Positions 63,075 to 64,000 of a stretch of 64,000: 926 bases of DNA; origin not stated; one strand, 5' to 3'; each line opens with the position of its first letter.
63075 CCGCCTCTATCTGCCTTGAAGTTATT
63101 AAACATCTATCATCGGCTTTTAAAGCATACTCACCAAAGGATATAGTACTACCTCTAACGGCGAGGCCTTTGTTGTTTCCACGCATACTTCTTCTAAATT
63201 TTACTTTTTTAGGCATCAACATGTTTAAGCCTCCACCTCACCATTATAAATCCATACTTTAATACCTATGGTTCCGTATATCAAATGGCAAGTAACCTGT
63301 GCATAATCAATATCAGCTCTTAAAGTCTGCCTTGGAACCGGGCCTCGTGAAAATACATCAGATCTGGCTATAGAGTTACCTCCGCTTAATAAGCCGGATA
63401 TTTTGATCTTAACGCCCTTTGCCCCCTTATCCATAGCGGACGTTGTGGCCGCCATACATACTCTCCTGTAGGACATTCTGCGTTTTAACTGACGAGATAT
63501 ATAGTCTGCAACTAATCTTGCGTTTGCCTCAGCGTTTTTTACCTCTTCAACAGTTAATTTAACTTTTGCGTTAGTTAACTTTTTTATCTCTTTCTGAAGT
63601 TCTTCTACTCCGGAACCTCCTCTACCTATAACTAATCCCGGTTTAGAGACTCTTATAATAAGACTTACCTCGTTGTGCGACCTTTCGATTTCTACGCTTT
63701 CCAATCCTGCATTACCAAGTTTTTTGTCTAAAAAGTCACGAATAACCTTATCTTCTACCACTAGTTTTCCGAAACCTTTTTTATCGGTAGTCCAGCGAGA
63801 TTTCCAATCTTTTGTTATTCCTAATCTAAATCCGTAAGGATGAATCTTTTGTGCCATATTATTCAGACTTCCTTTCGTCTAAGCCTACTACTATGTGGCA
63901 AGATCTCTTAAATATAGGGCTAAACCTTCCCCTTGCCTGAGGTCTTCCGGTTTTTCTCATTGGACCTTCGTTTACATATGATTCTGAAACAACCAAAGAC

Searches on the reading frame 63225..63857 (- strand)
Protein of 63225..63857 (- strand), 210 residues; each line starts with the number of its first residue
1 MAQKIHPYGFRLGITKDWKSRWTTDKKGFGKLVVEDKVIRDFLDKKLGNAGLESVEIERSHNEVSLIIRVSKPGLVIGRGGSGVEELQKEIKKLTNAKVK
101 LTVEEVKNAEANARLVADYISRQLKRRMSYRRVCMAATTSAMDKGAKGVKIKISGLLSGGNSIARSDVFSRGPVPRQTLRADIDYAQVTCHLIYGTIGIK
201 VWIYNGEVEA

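Call 46: find_encoding_contigs(protein=window:63225-63857:-, flank=10000, max_places=2)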
Protein window:63225-63857:- (210 aa): 18 contigs read that carry it; 2 places shown.
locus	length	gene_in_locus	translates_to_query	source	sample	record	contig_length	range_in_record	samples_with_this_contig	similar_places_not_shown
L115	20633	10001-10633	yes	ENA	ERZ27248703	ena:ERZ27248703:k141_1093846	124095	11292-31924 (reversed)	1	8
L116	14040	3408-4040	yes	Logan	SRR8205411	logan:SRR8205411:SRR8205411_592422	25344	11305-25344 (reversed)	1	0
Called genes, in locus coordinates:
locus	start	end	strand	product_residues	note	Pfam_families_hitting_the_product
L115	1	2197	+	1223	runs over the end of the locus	PF04997:RNA_pol_Rpb1_1, PF00623:RNA_pol_Rpb1_2, PF04983:RNA_pol_Rpb1_3, PF04998:RNA_pol_Rpb1_5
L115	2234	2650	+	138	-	PF00164:Ribosom_S12_S23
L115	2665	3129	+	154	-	PF00177:Ribosomal_S7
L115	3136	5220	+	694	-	PF00009:GTP_EFTU, PF22042:EF-G_D2, PF03144:GTP_EFTU_D2, PF14492:EFG_III, PF03764:EFG_IV, PF00679:EFG_C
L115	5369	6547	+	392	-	PF00009:GTP_EFTU, PF03144:GTP_EFTU_D2, PF03143:GTP_EFTU_D3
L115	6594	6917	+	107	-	PF00338:Ribosomal_S10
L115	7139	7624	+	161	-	PF00297:Ribosomal_L3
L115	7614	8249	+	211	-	PF00573:Ribosomal_L4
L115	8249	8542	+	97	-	PF00276:Ribosomal_L23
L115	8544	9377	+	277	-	PF00181:Ribosomal_L2_N, PF03947:Ribosomal_L2_C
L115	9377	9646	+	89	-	PF00203:Ribosomal_S19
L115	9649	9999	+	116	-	PF00237:Ribosomal_L22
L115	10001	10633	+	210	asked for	PF05316:VAR1 (faint), PF07650:KH_2, PF00189:Ribosomal_S3_C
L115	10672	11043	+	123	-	PF00252:Ribosomal_L16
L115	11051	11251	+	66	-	-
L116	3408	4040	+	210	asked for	PF05316:VAR1 (faint), PF07650:KH_2, PF00189:Ribosomal_S3_C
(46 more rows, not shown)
